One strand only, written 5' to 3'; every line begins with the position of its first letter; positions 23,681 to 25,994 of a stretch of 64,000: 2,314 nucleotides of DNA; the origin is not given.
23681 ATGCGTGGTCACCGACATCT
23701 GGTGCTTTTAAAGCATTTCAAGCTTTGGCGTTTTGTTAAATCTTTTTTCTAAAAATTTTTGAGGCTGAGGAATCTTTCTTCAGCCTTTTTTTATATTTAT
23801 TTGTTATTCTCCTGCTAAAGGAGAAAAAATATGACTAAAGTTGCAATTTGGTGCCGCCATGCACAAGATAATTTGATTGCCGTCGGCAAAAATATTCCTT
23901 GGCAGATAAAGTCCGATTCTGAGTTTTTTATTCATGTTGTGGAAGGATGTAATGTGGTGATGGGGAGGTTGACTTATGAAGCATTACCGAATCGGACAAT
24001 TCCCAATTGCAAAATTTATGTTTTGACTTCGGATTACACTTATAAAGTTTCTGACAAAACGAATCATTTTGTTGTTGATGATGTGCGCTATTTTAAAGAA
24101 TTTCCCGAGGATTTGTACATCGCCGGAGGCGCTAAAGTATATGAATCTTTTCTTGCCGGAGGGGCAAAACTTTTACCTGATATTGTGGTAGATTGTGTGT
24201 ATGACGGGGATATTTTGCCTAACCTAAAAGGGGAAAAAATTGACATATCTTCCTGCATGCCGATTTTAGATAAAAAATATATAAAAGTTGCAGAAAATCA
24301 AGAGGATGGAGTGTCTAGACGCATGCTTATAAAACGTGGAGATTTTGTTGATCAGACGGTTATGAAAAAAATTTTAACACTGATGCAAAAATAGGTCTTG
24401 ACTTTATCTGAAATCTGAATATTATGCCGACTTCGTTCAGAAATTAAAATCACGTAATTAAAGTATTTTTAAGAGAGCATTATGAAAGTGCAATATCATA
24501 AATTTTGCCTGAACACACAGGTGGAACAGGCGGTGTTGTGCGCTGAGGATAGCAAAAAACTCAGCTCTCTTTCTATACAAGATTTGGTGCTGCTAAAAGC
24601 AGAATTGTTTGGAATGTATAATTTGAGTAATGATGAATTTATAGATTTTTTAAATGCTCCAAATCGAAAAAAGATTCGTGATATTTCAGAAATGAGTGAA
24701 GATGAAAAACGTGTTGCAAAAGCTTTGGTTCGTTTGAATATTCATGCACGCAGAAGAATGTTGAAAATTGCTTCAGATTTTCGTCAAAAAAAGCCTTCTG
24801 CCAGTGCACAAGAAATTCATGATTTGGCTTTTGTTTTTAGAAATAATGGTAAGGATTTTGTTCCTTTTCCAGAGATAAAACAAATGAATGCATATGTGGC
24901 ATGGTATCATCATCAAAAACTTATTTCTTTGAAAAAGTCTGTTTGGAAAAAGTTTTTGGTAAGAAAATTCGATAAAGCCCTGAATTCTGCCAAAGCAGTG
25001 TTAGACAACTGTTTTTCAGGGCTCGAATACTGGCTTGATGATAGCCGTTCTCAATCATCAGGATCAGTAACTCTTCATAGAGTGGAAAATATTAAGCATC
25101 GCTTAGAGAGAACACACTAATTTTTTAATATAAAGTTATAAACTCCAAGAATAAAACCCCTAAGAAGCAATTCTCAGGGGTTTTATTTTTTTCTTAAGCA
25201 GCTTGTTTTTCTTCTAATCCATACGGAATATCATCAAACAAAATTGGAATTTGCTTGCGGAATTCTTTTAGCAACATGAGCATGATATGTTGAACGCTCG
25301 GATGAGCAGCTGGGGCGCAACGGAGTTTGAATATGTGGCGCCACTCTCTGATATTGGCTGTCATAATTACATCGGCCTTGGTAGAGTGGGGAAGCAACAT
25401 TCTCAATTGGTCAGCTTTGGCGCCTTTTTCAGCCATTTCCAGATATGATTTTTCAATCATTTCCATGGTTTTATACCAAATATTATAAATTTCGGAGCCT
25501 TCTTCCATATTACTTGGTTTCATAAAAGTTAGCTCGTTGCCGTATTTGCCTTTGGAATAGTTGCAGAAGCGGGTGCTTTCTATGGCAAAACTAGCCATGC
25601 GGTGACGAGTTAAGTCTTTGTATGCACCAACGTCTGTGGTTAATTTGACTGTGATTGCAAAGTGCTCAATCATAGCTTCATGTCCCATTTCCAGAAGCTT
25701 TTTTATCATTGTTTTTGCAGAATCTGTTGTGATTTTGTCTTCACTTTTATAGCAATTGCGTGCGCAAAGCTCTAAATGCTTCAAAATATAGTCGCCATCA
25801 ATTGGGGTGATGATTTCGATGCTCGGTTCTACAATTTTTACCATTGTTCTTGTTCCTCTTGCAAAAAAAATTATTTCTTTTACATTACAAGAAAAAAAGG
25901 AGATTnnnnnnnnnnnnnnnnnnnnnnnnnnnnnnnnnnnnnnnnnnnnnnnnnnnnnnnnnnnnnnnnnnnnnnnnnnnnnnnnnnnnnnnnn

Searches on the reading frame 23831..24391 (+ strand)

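Call 80: search_protein_families(library=pfam, proteins=[window:23831-24391:+], max_evalue=0.000001)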
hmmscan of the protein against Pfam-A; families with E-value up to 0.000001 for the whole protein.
window:23831-24391:+ (187 aa): 1 family
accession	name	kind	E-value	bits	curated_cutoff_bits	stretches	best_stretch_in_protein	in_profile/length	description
PF00186.24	DHFR_1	-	2.5e-17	63.4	25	1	10-127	8-123/159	Dihydrofolate reductase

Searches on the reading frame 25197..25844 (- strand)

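Call 80: search_protein_families(library=pfam, proteins=[window:25197-25844:-], max_evalue=0.000001)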
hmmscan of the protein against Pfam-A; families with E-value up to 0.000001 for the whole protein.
window:25197-25844:- (216 aa): 1 family
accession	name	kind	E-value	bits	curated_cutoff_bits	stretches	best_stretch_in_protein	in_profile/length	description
PF02511.20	Thy1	-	6.1e-40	137.5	24.8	1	24-200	13-190/191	Thymidylate synthase complementing protein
